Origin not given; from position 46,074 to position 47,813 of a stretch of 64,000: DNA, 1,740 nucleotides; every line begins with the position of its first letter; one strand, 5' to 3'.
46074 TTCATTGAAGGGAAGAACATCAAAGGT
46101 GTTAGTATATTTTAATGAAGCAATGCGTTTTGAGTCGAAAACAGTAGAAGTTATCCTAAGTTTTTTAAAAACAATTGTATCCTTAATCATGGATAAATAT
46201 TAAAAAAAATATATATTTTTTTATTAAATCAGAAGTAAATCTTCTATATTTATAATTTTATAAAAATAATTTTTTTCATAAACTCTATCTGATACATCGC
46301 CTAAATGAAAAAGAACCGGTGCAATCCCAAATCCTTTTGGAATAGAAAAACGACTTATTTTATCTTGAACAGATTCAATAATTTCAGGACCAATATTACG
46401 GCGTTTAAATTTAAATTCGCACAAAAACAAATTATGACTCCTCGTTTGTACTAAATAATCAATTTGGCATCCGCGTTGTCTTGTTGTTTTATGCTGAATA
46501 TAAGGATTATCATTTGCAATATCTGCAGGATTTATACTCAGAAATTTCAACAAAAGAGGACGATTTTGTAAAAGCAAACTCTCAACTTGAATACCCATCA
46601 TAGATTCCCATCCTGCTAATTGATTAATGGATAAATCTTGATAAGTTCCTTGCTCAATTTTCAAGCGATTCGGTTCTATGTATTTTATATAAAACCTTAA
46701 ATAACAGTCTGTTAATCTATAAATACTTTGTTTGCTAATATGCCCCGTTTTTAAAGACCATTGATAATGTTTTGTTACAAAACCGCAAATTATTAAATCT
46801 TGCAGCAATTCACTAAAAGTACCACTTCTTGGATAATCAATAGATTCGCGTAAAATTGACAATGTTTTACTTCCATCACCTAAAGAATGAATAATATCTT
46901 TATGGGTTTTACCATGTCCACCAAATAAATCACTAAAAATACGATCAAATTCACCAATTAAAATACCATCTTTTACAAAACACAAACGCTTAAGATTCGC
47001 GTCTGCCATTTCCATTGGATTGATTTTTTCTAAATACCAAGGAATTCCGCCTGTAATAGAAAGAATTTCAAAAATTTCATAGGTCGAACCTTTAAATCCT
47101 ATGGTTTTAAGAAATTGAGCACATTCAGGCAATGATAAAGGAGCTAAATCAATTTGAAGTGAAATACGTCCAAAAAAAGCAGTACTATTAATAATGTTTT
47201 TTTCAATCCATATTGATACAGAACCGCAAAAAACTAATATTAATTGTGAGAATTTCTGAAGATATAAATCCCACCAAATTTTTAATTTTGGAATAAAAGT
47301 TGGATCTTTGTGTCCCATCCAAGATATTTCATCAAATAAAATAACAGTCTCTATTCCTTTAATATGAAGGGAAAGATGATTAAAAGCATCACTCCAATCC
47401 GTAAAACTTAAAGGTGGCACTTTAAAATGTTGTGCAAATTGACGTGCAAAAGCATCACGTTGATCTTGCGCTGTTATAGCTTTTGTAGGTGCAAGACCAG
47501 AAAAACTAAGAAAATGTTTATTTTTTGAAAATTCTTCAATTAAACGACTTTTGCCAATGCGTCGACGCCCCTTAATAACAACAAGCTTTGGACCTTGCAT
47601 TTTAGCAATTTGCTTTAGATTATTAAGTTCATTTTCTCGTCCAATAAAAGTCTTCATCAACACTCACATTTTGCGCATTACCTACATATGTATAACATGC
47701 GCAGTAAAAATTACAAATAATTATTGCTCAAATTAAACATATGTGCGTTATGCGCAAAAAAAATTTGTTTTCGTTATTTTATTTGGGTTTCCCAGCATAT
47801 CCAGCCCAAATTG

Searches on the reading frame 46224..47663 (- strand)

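Call 10: search_protein_families(library=ncbifam, max_evalue=0.01, proteins=[window:46224-47663:-])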
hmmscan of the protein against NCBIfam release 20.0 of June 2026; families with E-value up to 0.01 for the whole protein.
window:46224-47663:- (479 aa): 0 families

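Call 29: search_protein_families(library=pfam, max_evalue=0.001, proteins=[window:46224-47663:-])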
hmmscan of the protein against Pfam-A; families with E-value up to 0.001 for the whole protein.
window:46224-47663:- (479 aa): 4 families
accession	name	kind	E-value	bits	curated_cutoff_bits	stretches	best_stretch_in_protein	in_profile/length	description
PF01637.24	ATPase_2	-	1.9e-15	57.7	33.2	1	6-213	1-224/225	ATPase domain predominantly from Archaea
PF13173.12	AAA_14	-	1.8e-06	28.4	27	1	26-180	3-127/129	AAA domain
PF13401.12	AAA_22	-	4.5e-05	24.2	27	1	24-148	4-123/130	AAA domain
PF13191.12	AAA_16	-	0.00027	21.9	32.6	1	5-54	1-63/167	AAA ATPase domain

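Call 63: search_protein_families(library=ncbifam, max_evalue=0.1, proteins=[window:46224-47663:-])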
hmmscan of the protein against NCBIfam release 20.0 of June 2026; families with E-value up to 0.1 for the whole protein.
window:46224-47663:- (479 aa): 0 families
